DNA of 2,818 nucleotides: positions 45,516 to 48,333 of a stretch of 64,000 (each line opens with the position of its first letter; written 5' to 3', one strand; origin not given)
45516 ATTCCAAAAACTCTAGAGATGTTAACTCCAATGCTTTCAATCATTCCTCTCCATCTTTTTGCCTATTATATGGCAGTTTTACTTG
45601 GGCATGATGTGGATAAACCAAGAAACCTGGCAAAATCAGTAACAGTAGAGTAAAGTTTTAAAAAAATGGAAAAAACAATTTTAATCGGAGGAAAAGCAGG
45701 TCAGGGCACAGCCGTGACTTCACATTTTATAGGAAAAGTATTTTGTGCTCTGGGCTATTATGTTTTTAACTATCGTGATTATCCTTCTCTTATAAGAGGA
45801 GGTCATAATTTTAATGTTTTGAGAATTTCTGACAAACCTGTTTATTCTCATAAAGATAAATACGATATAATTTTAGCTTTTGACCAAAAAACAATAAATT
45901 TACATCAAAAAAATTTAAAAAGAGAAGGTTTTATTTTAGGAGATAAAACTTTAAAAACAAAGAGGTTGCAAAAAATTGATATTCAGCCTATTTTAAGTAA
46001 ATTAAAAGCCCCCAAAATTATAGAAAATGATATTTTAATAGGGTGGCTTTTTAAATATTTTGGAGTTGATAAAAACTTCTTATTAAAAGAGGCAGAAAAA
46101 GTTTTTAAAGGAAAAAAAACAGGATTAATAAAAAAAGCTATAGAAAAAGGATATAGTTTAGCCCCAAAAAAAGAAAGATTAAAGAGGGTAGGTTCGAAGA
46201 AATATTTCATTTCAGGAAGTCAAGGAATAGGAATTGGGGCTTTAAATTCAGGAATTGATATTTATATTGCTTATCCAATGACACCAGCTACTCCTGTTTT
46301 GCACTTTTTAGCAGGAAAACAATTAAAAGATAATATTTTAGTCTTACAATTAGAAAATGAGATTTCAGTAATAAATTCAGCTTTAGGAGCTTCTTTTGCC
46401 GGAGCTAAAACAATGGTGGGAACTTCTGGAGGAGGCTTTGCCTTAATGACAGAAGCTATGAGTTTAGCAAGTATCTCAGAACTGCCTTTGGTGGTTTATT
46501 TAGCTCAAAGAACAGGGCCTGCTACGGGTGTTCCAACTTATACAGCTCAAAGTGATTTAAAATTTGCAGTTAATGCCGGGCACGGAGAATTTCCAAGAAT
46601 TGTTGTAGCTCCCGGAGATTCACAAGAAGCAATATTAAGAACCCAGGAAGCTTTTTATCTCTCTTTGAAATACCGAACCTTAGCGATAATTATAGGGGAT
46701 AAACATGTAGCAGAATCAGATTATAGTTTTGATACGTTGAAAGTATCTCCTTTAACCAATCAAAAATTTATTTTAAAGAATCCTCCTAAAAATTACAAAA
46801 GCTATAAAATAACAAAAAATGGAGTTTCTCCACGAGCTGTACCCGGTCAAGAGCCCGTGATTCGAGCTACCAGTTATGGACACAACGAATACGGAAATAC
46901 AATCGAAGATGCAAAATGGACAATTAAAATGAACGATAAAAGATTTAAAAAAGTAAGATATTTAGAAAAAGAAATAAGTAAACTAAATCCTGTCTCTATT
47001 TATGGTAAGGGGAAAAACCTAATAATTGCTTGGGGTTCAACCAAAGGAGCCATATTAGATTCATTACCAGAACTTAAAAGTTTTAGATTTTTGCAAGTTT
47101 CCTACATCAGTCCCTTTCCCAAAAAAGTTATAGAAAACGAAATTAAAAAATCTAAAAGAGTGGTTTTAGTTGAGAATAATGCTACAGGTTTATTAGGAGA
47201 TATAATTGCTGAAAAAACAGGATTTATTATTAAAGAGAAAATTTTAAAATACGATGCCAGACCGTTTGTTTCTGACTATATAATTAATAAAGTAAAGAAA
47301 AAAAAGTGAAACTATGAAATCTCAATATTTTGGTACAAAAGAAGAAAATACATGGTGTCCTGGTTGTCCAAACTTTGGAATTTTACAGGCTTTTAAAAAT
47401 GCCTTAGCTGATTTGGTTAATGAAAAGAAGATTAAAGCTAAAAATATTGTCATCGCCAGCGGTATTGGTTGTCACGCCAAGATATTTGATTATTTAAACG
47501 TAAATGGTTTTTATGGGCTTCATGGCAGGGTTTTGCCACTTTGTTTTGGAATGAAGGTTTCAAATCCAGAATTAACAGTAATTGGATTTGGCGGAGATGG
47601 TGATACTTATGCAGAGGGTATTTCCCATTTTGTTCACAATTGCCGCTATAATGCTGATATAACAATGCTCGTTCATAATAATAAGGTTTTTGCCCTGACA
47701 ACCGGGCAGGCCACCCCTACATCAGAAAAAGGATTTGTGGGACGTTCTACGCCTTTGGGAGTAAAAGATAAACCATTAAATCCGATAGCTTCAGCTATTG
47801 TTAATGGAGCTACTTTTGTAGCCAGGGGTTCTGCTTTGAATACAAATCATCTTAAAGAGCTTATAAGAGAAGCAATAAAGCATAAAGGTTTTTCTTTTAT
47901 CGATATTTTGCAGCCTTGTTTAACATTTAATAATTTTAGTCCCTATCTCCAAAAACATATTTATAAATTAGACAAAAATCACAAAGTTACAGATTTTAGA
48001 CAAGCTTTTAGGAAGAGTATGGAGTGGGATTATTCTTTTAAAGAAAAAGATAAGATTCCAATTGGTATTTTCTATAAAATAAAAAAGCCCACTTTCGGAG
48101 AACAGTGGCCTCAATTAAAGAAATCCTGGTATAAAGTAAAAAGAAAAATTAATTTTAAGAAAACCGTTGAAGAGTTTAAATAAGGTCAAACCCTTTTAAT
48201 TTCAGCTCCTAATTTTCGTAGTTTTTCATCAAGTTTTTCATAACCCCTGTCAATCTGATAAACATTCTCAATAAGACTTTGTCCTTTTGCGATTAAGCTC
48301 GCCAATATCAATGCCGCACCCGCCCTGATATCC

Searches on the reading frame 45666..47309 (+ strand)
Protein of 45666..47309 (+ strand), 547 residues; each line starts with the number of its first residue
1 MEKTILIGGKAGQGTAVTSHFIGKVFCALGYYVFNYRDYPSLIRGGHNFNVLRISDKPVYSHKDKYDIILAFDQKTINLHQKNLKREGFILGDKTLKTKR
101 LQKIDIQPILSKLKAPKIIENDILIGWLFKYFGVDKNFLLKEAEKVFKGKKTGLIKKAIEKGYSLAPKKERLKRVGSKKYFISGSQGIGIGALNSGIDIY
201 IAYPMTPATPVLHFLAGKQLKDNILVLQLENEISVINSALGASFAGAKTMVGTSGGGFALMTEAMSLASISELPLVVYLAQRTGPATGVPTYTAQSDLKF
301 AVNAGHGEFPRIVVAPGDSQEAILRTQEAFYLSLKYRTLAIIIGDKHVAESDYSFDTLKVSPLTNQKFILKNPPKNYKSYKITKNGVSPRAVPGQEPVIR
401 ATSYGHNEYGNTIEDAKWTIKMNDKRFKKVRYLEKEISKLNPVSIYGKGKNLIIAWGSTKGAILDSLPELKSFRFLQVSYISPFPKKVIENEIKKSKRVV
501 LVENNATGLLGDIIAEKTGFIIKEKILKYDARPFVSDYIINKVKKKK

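Call 62: search_protein_families(library=pfam, proteins=[window:45666-47309:+], max_evalue=0.0001)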
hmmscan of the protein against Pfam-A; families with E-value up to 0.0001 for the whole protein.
window:45666-47309:+ (547 aa): 2 families
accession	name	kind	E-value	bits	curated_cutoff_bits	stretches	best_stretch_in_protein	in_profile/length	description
PF01855.24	POR_N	-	3e-45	155.2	27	1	191-417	2-223/231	Pyruvate flavodoxin/ferredoxin oxidoreductase, thiamine diP-bdg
PF01558.24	POR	-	2.8e-23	83.4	27.4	1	11-163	1-172/173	Pyruvate ferredoxin/flavodoxin oxidoreductase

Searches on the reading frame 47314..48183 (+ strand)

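Call 62: search_protein_families(library=pfam, proteins=[window:47314-48183:+], max_evalue=0.0001)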
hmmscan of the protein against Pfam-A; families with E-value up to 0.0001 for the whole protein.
window:47314-48183:+ (289 aa): 2 families
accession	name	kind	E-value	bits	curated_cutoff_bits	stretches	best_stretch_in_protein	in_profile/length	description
PF02775.26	TPP_enzyme_C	-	7.1e-26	91.3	21.9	1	51-198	2-151/151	Thiamine pyrophosphate enzyme, C-terminal TPP binding domain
PF12367.13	PFO_beta_C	-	6.7e-14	52.2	24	1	202-270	1-66/66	Pyruvate ferredoxin oxidoreductase beta subunit C terminal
